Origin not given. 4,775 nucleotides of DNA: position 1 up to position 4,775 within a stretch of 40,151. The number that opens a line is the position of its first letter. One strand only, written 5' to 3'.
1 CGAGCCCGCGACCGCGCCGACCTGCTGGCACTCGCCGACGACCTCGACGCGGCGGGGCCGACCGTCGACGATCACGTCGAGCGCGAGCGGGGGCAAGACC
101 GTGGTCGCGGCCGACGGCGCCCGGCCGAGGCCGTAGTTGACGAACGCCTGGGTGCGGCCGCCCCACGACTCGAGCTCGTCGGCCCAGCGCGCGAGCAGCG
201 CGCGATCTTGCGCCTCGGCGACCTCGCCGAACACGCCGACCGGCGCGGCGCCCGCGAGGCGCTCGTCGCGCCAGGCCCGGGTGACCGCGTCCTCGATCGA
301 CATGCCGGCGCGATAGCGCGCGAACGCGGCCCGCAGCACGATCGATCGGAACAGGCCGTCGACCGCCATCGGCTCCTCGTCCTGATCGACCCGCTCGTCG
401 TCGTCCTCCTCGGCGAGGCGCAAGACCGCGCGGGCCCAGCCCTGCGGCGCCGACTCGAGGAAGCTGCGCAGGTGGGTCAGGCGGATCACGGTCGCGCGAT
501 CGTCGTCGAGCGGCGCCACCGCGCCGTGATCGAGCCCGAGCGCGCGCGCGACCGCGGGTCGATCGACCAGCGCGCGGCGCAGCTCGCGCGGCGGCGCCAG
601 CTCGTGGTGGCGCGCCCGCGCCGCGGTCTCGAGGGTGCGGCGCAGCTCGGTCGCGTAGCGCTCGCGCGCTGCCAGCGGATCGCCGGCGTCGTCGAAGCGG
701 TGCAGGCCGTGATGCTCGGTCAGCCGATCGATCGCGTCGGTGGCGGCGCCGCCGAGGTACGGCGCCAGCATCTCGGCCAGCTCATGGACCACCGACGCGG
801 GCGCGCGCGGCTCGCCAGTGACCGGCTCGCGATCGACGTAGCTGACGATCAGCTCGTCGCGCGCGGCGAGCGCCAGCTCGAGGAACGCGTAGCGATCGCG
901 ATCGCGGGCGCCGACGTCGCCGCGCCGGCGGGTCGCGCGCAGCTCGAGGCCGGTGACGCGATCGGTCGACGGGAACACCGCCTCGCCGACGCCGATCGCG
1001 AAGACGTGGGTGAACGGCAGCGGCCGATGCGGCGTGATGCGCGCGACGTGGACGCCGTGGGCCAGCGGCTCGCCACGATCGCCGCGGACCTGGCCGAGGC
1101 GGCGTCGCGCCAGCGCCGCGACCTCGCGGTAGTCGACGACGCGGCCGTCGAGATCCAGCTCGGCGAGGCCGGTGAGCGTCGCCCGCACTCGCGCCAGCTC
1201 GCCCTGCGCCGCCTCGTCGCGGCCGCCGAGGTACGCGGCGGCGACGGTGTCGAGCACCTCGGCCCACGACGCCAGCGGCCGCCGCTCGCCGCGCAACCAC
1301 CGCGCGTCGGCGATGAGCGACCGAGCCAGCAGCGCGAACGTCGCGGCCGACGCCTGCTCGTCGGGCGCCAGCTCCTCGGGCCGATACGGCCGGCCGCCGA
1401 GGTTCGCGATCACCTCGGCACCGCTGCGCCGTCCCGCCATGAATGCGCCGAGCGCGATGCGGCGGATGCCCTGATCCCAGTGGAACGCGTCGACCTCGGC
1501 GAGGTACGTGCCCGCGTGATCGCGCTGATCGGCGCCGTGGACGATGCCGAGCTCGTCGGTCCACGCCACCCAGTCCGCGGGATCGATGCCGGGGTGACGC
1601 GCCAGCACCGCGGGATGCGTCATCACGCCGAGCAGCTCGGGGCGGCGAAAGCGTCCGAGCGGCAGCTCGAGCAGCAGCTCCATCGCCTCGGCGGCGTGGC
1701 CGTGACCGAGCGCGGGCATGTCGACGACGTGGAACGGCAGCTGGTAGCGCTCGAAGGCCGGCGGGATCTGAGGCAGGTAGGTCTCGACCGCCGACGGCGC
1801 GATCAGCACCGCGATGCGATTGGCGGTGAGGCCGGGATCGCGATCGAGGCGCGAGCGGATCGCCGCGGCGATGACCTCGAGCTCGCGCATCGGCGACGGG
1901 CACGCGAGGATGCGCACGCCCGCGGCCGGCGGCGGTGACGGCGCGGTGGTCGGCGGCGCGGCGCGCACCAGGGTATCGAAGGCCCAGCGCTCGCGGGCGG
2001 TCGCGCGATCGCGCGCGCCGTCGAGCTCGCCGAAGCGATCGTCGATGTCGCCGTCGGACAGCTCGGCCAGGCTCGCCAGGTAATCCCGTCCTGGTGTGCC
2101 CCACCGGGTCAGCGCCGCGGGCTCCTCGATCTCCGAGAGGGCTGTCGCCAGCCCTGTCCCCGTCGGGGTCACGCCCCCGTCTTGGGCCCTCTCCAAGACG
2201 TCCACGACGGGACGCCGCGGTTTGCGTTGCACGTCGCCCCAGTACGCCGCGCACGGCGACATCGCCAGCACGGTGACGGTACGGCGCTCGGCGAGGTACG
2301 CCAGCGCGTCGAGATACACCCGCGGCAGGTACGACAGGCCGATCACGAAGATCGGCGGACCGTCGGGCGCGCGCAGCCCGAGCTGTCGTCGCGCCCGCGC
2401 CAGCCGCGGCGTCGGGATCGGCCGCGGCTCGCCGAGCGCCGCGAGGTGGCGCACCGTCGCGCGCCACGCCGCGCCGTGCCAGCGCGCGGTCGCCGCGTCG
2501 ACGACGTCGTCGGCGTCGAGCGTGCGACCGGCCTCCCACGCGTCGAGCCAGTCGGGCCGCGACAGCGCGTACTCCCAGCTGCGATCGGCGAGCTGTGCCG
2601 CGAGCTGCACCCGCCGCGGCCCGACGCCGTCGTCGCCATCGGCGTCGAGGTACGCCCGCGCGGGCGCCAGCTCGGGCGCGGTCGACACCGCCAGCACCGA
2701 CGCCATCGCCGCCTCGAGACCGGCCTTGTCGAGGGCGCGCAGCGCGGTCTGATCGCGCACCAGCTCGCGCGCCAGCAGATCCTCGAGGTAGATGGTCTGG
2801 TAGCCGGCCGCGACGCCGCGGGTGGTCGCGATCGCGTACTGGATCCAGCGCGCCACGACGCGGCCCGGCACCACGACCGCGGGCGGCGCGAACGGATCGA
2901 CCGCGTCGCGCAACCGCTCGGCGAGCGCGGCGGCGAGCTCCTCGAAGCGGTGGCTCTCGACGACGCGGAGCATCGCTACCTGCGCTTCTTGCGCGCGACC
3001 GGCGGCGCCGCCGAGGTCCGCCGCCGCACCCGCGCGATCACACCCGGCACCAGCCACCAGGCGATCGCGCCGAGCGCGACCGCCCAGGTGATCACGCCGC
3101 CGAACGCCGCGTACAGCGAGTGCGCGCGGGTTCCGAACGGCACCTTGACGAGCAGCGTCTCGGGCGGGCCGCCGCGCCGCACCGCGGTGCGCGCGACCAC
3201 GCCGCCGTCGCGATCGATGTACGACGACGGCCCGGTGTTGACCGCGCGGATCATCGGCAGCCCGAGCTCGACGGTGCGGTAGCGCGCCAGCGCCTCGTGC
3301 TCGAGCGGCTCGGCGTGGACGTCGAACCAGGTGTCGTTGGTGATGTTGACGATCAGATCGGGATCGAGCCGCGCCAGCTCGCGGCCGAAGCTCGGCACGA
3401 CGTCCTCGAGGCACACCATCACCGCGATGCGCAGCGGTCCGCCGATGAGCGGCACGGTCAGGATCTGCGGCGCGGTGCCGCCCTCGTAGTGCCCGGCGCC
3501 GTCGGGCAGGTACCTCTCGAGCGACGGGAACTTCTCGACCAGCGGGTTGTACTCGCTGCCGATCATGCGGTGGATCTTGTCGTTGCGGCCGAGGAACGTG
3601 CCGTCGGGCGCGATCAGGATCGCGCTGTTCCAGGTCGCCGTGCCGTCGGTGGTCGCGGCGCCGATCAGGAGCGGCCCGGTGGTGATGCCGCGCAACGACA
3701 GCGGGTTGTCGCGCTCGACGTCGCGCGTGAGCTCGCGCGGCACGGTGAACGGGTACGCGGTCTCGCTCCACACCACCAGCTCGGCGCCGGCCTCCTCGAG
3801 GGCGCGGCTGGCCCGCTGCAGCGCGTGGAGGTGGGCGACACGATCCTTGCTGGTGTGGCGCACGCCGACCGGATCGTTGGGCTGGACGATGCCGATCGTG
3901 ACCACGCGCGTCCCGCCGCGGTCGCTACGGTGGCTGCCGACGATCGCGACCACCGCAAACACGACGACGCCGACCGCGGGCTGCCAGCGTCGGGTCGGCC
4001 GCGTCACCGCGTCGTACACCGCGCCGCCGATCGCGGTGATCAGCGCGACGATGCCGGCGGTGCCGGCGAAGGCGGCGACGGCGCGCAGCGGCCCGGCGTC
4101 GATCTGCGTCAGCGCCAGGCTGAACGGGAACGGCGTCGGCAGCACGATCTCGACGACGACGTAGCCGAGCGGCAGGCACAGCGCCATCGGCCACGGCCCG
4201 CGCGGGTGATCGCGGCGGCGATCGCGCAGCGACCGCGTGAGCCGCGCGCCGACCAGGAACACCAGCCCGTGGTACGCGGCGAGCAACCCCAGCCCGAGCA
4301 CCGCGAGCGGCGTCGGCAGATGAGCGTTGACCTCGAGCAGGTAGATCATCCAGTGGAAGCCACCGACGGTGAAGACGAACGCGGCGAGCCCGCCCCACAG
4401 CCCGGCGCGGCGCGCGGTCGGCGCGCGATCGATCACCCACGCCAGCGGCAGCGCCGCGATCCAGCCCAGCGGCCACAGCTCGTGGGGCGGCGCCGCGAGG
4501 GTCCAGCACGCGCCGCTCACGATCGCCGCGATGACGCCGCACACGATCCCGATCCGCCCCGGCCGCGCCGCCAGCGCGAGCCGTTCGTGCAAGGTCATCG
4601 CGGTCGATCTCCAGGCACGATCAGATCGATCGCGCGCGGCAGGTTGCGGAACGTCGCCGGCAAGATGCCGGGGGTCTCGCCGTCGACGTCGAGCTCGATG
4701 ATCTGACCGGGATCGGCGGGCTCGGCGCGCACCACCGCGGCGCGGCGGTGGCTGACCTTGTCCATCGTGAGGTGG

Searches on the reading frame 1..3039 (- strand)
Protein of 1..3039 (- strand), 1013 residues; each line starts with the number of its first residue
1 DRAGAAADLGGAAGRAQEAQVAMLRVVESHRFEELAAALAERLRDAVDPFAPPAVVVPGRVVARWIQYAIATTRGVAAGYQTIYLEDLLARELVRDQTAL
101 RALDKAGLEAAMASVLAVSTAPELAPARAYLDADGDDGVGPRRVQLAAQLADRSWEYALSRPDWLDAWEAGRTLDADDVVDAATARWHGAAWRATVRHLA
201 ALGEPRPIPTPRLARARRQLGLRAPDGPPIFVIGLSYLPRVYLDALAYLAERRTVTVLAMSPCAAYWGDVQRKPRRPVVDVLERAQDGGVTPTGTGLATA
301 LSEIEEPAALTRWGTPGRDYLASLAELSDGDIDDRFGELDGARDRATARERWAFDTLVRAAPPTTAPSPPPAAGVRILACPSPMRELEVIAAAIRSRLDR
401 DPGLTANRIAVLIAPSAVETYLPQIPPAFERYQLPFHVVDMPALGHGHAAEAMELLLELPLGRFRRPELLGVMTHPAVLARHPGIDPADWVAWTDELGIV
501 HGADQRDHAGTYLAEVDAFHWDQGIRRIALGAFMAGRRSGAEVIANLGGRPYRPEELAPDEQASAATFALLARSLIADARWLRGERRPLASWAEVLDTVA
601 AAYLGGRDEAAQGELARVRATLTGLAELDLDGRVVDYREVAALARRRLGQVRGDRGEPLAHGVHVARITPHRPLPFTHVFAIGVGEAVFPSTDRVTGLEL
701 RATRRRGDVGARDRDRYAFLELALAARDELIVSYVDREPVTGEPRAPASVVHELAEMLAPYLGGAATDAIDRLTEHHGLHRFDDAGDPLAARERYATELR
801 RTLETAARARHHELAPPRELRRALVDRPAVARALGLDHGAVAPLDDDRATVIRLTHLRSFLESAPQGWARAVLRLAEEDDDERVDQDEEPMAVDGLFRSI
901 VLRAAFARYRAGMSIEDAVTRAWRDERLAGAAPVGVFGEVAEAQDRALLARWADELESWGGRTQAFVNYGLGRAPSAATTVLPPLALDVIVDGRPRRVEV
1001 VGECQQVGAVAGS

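Call 83: search_protein_families(library=pfam, proteins=[window:1-3039:-], max_evalue=0.001)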
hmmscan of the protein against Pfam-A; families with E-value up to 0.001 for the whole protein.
window:1-3039:- (1013 aa): 1 family
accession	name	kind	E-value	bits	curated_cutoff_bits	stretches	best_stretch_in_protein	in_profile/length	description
PF04257.20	Exonuc_V_gamma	-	6e-41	141.1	25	1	24-326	1-290/314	Exodeoxyribonuclease V, gamma subunit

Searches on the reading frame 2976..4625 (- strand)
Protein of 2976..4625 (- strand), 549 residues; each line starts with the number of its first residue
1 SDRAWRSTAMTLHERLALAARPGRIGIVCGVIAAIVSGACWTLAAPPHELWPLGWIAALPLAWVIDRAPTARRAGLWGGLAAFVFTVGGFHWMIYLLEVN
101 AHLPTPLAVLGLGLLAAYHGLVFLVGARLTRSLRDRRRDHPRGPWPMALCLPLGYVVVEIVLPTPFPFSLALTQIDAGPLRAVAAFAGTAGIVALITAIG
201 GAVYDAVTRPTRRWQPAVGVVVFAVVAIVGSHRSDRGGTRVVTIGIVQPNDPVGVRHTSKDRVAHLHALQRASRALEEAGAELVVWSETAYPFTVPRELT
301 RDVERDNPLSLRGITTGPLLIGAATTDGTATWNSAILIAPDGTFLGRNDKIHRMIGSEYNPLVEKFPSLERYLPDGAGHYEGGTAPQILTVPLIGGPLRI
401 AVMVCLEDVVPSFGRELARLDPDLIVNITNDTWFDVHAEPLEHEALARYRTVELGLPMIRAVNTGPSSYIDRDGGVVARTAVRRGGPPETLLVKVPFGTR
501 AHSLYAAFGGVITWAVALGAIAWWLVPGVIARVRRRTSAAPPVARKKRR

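Call 83: search_protein_families(library=pfam, proteins=[window:2976-4625:-], max_evalue=0.001)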
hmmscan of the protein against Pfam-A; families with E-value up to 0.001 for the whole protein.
window:2976-4625:- (549 aa): 2 families
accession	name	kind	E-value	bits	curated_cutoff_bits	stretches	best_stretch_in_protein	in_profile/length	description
PF20154.4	LNT_N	-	5.3e-23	82.4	27.1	1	37-201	1-158/159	Apolipoprotein N-acyltransferase N-terminal domain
PF00795.27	CN_hydrolase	-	9.6e-18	64.9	23.2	1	258-480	10-234/256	Carbon-nitrogen hydrolase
